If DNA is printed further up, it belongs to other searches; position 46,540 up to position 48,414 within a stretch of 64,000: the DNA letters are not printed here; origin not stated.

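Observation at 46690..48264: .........-containing intein inside MCM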

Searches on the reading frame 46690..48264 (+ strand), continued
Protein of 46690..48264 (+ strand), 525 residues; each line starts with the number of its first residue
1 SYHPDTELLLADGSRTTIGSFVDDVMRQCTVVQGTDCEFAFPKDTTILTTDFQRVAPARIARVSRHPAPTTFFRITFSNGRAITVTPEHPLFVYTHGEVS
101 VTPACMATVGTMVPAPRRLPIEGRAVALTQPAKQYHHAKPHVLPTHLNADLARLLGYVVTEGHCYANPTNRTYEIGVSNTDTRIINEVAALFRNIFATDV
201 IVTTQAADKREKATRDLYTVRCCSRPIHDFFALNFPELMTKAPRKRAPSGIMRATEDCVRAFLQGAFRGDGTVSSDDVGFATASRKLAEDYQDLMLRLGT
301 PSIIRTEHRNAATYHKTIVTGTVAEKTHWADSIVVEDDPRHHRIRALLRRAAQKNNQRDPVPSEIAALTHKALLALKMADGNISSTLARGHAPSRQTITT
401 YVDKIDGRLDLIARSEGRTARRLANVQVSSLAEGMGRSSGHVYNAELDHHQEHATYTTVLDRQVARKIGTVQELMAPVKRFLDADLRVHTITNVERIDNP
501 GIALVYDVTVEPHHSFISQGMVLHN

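Call 33: predict_structure(alignment_id=A1)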
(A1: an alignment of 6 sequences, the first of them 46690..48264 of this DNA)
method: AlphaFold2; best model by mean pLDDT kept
length: 525 residues; sequences in the alignment: 6
mean_pLDDT: 80.6   pTM: 0.67
mean pLDDT of the five models: 80.6, 80.0, 79.0, 76.6, 76.1
residues with pLDDT >= 90: 137; 70-90: 280; 50-70: 87; < 50: 21
segments of 3 or more residues with pLDDT < 50: 211-213, 355-358, 485-487, 519-525
pLDDT, mean of each block of 10 residues (from residue 1): 80 78 89 88 77 71 91 81 84 71 85 62 73 66 91 96 88 91 93 93 71 72 92 91 85 89 94 87 89 81 80 84 77 86 84 53 76 86 69 72 91 87 87 81 64 73 89 85 59 87 87 55 40
secondary structure, 60 per line:
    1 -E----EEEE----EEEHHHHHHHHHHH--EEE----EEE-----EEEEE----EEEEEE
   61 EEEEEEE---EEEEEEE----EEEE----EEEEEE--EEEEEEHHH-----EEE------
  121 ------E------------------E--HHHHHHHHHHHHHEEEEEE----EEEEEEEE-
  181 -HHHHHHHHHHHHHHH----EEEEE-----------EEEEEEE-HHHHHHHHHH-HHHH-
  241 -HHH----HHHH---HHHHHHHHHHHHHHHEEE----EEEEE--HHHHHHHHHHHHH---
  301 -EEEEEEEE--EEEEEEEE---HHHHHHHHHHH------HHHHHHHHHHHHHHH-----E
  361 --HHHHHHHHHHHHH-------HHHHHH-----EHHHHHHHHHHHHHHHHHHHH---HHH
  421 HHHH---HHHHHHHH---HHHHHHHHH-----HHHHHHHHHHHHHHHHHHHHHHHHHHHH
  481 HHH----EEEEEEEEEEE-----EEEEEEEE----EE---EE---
elements in order: E7-10 E15-17 H18-28 E31-33 E38-40 E46-50 E55-67 E71-77 E82-85 E90-95 E98-103 E112-114 H149-161 E162-167 E172-179 H182-196 E201-205 E217-223 H225-234 H236-239 H249-252 H256-270 E271-273 E278-282 H285-297 E302-309 E312-319 H323-333 H340-354 H363-375 H383-388 H395-414 H418-424 H428-435 H439-447 H453-483 E488-498 E504-511

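Call 36: fold_search(model_id=the predicted structure, library=pdb)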
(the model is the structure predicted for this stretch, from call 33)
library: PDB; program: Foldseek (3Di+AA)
matches with E <= 10: 466; with E <= 0.001: 115
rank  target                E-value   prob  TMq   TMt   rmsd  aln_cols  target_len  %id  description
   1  7qss                  2.4e-22  1.00  0.60  0.72  10.1       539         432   16  Crystal structure of homing endonuclease-associated TliVMA intein (C1A) (released 2022-03-30)
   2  7qsu                  2.1e-20  1.00  0.52  0.73   5.0       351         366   17  Crystal structure of homing endonuclease-associated TliVMA intein (C1A, d333-339) (released 2022-03-30)
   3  2cw7                  6.2e-17  1.00  0.57  0.56   8.0       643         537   16  Crystal structure of intein homing endonuclease II (released 2006-04-18)
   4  1dq3                  9.3e-17  1.00  0.51  0.58  12.7       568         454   12  CRYSTAL STRUCTURE OF AN ARCHAEAL INTEIN-ENCODED HOMING ENDONUCLEASE PI-PFUI (released 2000-07-05)
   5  7qst                  1.1e-16  1.00  0.45  0.63   4.5       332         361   17  Crystal structure of homing endonuclease-associated PhoVMA intein (C1A) (released 2022-03-30)
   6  1jva_B                1.3e-08  1.00  0.36  0.43   9.6       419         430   12  CRYSTAL STRUCTURE OF THE VMA1-DERIVED ENDONUCLEASE BEARING THE N AND C EXTEIN PROPEPTIDES (released 2002-08-29)
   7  1vde_B                1.4e-08  1.00  0.34  0.40  10.8       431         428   11  PI-SCEI, A HOMING ENDONUCLEASE WITH PROTEIN SPLICING ACTIVITY (released 1998-04-08)
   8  1ef0_A                2.6e-08  1.00  0.34  0.40  17.4       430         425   12  CRYSTAL STRUCTURE OF PI-SCEI MINIPRECURSOR (released 2000-06-07)
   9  1vde_A                4.7e-08  1.00  0.37  0.43   7.4       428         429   13  PI-SCEI, A HOMING ENDONUCLEASE WITH PROTEIN SPLICING ACTIVITY (released 1998-04-08)
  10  6rpp                  7.8e-08  1.00  0.21  0.63   2.0       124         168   26  Crystal structure of PabCDC21-1 intein (released 2019-08-14)
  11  1um2_B                1.6e-07  1.00  0.35  0.42   9.1       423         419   13  Crystal Structure of the Vma1-Derived Endonuclease with the Ligated Extein Segment (released 2004-09-22)
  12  1lws_A                2.4e-07  1.00  0.33  0.39  12.5       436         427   12  Crystal structure of the intein homing endonuclease PI-SceI bound to its recognition sequence (released 2002-09-27)
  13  1jva_A                2.4e-07  1.00  0.32  0.38  11.6       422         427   12  CRYSTAL STRUCTURE OF THE VMA1-DERIVED ENDONUCLEASE BEARING THE N AND C EXTEIN PROPEPTIDES (released 2002-08-29)
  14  2vs8_A                3.1e-07  1.00  0.28  0.72   3.8       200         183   16  The crystal structure of I-DmoI in complex with DNA and Mn (released 2008-11-11)
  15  4unc_D                3.8e-07  1.00  0.29  0.71   3.9       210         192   16  THE CRYSTAL STRUCTURE OF I-DMOI IN COMPLEX WITH ITS TARGET DNA AT 8 DAYS INCUBATION IN 5MM MN (STATE 6) (released 2014-12-17)
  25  6rpq                  8.5e-07  1.00  0.21  0.43   2.3       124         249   27  Crystal structure of PhoCDC21-1 intein (released 2019-08-14)
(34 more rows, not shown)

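Call 48: find_related_loci(query=A1, collection=genome_contigs, flank=3000)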
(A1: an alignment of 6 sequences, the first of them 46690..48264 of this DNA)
Query A1 (525 aa) in genome_contigs; peptide patterns used: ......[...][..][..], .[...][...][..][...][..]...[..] (x = any residue, [..] = any of these).
348 stretches matched a pattern; 269 encode a relative of the query (tblastn E <= 1e-3); the best 80 are kept; 80 distinct loci.
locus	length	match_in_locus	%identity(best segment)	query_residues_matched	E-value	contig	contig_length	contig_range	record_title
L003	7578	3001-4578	56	1-525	0e+0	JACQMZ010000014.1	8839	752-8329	MAG: Candidatus Woesearchaeota archaeon isolate NC_groundwater_1242_Ag_S-0.1um_49_30 S_p1_S3_coassembly_k141_331664, who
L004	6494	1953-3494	42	1-525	8e-129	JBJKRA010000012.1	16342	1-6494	MAG: Candidatus Woesearchaeota archaeon isolate Bin_48 S1Ck127_2528626_flag_1_multi_9.0000_len_16342, whole genome shotg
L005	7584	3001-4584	40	1-525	8e-125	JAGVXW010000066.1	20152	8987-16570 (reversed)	Candidatus Woesearchaeota archaeon isolate RIFCSPLOWO2_01_FULL_53_31 rifcsplowo2_01_scaffold_5323, whole genome shotgun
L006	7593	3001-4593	39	1-525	2e-121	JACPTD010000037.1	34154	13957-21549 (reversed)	MAG: Candidatus Woesearchaeota archaeon isolate NC_groundwater_723_Ag_S-0.2um_38_8 S36_SO-2_scaffold_92432, whole genome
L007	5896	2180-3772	38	1-525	2e-116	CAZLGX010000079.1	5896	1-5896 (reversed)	MAG TPA_asm: uncultured Methanosarcinales archaeon isolate SRP269290_co3_950 genome assembly, contig: NODE_20070_length_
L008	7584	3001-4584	37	1-525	2e-116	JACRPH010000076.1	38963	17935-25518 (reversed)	MAG: Candidatus Woesearchaeota archaeon isolate NC_groundwater_1982_Pr3_S-0.2um_39_12 scaffold_575525, whole genome shot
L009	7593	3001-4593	36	1-525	2e-113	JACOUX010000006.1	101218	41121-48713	MAG: Candidatus Woesearchaeota archaeon isolate NC_groundwater_84_Ag_S-0.1um_40_33 S35_SO-1_scaffold_22397, whole genome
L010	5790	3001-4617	37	1-525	8e-113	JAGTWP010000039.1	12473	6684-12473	MAG: Candidatus Altarchaeum sp. isolate GA_1_1 NODE_865_length_12478_cov_1376.794011, whole genome shotgun sequence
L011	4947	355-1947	36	1-525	2e-111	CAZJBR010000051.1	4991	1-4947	MAG TPA_asm: uncultured Methanosarcinales archaeon isolate binchicken_co38_212 genome assembly, contig: NODE_35271_lengt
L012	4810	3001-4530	38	1-525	5e-111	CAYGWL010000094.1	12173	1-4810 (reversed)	MAG TPA_asm: uncultured Methanosarcinales archaeon isolate ERP119294_co2_8 genome assembly, contig: k141_523814, whole g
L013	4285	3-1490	37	34-525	8e-111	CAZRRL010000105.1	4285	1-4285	MAG TPA_asm: uncultured Methanosarcinales archaeon isolate binchicken_co251_826 genome assembly, contig: NODE_29895_leng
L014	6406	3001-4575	37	1-525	1e-108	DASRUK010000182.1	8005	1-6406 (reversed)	MAG TPA_asm: Candidatus Nanoarchaeia archaeon isolate SMAG_U8018 k141_155524, whole genome shotgun sequence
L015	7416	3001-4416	34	2-525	5e-108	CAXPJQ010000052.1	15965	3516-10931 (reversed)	MAG: Bdellovibrionales bacterium isolate 02um_A1B0718_5.38 genome assembly, contig: k127_676894, whole genome shotgun se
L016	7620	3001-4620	36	1-525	7e-107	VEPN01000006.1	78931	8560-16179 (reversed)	MAG: Candidatus Methanoperedens sp. isolate MnB_21 scaffold6, whole genome shotgun sequence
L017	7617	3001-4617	37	1-525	2e-106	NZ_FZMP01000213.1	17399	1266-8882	Candidatus Methanoperedens nitroreducens isolate Mnv1, whole genome shotgun sequence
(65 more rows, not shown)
